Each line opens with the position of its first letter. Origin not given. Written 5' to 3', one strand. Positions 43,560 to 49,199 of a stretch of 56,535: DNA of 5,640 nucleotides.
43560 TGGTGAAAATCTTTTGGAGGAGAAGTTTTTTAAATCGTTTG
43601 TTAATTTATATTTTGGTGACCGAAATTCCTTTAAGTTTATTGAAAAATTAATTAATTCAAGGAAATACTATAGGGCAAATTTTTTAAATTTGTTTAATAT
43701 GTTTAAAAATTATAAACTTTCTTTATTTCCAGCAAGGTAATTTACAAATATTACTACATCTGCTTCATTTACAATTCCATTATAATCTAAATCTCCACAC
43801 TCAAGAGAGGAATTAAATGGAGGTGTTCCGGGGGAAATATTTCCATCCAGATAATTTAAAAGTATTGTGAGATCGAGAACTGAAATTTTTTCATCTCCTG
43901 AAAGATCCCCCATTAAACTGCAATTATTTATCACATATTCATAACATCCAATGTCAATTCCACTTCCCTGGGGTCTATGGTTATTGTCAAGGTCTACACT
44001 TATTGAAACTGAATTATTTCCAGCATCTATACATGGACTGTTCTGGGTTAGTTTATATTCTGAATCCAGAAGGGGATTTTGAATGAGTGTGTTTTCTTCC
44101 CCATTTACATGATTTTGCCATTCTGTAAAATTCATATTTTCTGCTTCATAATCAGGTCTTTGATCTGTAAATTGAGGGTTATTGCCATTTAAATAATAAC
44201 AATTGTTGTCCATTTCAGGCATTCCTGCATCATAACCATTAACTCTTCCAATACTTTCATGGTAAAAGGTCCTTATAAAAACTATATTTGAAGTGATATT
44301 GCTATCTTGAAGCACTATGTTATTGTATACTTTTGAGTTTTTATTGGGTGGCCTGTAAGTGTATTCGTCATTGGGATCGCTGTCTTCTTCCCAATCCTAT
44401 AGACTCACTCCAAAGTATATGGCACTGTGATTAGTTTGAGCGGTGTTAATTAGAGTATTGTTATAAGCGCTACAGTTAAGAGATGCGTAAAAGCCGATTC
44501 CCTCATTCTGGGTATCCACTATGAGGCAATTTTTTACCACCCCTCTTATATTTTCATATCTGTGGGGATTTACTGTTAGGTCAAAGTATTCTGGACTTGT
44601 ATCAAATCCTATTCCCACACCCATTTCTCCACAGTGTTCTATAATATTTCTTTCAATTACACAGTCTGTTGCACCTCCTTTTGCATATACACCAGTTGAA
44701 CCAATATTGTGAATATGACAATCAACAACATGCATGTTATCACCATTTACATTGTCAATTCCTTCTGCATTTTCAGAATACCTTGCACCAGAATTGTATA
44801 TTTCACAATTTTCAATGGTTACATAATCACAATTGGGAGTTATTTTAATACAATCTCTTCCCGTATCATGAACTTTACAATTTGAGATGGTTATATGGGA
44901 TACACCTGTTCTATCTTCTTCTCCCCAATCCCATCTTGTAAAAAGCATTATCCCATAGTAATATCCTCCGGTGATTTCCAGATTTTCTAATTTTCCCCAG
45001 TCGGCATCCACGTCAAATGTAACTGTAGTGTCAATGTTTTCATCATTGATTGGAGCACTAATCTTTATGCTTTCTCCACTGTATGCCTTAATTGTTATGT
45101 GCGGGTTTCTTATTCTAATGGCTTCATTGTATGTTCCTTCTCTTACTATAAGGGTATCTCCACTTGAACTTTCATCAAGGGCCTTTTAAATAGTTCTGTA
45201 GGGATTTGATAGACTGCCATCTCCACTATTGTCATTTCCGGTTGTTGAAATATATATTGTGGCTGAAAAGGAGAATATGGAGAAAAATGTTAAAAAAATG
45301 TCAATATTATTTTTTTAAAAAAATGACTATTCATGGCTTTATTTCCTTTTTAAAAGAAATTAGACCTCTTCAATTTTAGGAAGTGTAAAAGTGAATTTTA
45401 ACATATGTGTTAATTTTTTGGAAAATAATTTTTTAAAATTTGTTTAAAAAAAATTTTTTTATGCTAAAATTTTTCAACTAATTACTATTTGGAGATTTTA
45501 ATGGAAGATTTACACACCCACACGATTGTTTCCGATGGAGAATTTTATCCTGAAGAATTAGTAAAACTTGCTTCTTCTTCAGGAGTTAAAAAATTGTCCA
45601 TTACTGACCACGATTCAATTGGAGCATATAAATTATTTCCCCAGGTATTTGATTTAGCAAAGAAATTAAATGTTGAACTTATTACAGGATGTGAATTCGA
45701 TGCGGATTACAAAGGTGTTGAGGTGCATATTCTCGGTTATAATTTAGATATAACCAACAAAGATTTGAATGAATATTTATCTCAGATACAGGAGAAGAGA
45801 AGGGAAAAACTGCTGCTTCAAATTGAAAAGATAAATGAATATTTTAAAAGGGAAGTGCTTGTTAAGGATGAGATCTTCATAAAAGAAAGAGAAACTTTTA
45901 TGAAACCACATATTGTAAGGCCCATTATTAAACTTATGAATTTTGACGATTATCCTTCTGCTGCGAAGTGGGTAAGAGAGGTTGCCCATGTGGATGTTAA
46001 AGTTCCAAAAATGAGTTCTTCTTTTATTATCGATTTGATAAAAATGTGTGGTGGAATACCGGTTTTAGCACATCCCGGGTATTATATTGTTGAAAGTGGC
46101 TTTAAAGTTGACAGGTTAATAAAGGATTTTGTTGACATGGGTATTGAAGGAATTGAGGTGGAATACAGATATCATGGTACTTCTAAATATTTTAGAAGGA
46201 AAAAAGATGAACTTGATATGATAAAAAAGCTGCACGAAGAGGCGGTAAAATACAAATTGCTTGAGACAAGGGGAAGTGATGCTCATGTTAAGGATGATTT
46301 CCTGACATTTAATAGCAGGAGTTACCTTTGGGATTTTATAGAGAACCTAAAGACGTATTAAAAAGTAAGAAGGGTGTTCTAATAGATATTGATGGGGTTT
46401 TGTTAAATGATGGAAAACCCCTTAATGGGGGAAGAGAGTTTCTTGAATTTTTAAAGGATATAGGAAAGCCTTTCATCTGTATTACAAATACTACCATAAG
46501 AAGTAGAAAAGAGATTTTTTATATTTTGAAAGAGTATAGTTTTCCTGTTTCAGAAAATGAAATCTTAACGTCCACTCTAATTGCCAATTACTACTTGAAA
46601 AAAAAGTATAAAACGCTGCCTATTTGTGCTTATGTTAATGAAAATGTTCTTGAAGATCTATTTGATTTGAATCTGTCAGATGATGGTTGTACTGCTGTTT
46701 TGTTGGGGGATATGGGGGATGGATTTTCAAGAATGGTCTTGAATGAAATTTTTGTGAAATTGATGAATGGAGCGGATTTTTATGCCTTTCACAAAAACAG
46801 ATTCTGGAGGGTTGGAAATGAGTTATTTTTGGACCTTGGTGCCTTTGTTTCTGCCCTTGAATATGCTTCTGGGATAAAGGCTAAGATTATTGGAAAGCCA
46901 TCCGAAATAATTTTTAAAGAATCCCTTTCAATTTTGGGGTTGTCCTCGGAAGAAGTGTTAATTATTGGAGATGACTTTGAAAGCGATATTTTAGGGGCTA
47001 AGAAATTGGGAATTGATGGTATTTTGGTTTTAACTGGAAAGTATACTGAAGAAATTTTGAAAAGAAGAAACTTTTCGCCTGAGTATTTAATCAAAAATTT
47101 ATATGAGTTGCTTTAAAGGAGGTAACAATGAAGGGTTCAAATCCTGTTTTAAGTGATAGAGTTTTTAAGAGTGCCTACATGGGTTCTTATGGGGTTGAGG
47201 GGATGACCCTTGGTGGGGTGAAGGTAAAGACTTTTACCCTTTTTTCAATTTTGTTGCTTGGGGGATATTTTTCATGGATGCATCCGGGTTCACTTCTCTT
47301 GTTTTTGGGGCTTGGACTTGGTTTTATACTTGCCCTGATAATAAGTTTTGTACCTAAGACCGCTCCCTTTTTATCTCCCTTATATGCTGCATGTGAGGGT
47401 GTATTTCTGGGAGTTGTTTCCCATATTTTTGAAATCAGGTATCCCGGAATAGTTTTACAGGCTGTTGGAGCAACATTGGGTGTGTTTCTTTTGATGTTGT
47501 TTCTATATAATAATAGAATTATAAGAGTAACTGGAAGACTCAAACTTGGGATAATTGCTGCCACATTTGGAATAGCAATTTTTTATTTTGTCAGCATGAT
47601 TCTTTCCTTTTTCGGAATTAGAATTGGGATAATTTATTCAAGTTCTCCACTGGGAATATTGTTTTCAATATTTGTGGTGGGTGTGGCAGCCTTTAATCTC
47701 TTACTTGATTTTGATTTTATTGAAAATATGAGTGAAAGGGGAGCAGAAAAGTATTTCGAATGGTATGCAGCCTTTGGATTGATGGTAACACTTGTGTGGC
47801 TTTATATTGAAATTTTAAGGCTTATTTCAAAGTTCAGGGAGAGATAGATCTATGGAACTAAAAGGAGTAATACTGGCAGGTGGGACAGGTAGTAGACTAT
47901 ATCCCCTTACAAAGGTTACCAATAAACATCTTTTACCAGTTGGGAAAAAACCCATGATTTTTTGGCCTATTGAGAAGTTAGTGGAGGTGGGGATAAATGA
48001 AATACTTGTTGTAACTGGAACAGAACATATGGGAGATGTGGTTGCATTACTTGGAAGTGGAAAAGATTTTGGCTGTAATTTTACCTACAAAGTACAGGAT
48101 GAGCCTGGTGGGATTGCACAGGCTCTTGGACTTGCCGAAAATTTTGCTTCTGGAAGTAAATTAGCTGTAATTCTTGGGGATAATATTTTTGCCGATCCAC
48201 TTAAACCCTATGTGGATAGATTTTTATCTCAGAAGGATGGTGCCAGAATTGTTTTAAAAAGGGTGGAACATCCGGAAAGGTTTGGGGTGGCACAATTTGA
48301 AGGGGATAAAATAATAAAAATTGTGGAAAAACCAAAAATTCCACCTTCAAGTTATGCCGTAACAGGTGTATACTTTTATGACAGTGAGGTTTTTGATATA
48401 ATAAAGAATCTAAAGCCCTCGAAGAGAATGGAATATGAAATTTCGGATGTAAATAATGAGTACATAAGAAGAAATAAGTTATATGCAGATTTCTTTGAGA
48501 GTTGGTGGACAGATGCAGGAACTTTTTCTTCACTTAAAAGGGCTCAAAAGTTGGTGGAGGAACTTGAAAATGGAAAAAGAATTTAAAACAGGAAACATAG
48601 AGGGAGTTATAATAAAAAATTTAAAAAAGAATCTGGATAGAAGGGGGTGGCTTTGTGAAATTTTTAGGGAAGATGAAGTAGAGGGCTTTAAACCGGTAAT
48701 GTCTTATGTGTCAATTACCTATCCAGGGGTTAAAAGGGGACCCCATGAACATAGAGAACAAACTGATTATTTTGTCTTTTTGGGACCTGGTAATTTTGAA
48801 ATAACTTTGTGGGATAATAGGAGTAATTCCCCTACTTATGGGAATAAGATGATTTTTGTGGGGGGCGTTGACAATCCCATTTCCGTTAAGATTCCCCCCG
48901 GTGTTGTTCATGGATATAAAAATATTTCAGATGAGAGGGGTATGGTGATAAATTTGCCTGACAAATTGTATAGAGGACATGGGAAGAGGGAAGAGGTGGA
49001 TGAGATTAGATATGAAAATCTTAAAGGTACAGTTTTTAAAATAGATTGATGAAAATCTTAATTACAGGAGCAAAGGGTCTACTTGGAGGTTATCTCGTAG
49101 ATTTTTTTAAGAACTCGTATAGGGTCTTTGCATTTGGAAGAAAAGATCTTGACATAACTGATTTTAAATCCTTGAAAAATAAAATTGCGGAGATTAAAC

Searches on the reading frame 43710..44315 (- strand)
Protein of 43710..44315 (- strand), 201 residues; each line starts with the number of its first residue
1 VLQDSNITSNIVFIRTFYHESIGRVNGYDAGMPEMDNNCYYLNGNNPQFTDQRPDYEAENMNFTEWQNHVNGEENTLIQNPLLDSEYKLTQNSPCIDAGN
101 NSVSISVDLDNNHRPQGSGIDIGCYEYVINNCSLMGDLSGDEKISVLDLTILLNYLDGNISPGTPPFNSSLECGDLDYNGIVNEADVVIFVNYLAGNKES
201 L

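Call 92: search_protein_families(library=pfam, proteins=[window:43710-44315:-], max_evalue=0.00001)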
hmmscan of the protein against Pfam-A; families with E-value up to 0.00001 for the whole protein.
window:43710-44315:- (201 aa): 1 family
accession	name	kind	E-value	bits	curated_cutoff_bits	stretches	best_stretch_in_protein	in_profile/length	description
PF00404.24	Dockerin_1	-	6.1e-07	30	22.9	1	136-194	2-56/57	Dockerin type I domain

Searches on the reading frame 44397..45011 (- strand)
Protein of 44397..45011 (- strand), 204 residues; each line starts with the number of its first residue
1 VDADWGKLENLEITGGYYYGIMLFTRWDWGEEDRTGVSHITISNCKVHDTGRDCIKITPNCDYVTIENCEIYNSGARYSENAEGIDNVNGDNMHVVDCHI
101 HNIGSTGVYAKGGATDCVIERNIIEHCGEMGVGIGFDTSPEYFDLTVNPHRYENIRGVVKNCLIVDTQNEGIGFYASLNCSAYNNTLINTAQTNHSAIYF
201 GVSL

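Call 92: search_protein_families(library=pfam, proteins=[window:44397-45011:-], max_evalue=0.00001)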
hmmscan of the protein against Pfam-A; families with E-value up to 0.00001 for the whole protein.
window:44397-45011:- (204 aa): 1 family
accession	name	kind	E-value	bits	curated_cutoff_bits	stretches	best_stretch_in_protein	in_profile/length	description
PF13229.12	Beta_helix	-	1.6e-17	64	25.9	1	36-191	7-138/158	Right handed beta helix region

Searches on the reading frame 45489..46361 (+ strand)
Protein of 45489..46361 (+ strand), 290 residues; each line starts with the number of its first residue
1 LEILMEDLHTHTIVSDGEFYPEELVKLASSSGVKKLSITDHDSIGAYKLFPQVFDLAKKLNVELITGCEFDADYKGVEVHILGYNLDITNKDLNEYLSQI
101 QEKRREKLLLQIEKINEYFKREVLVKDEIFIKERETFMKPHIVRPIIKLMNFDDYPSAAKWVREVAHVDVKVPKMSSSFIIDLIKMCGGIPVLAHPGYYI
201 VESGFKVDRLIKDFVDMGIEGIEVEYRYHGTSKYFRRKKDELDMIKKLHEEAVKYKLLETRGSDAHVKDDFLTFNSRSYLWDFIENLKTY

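Call 92: search_protein_families(library=pfam, proteins=[window:45489-46361:+], max_evalue=0.00001)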
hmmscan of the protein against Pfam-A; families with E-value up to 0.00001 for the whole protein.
window:45489-46361:+ (290 aa): 1 family
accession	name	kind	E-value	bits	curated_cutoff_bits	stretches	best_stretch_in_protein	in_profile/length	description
PF02811.25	PHP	-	2.9e-11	44.4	26.4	1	7-104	1-71/164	PHP domain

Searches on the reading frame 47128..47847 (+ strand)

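Call 92: search_protein_families(library=pfam, proteins=[window:47128-47847:+], max_evalue=0.00001)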
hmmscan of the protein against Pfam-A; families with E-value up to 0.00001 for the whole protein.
window:47128-47847:+ (239 aa): 1 family
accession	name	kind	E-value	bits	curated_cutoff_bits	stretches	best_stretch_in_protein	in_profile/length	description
PF12811.12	BaxI_1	-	1.4e-75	254.3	26.2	1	5-237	1-232/233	Bax inhibitor 1 like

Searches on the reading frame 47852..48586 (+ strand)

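Call 93: search_protein_families(library=pfam, proteins=[window:47852-48586:+], max_evalue=0.00001)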
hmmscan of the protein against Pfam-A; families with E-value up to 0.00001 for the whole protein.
window:47852-48586:+ (244 aa): 2 families
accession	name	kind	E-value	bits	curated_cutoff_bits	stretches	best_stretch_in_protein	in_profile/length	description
PF00483.29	NTP_transferase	-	9.5e-61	205.9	21.2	1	4-236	1-243/245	Nucleotidyl transferase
PF12804.13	NTP_transf_3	-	5.6e-12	46.6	27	1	5-134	1-119/160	MobA-like NTP transferase domain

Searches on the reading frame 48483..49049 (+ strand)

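Call 93: search_protein_families(library=pfam, proteins=[window:48483-49049:+], max_evalue=0.00001)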
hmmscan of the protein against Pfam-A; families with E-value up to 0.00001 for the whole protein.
window:48483-49049:+ (188 aa): 2 families
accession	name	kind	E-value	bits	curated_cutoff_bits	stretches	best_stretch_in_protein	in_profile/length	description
PF00908.23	dTDP_sugar_isom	-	4.6e-11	43.1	27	1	38-163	3-133/168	dTDP-4-dehydrorhamnose 3,5-epimerase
PF14667.12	Polysacc_synt_C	-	8.2e-07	29.6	28.7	1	51-156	2-96/111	Polysaccharide biosynthesis C-terminal domain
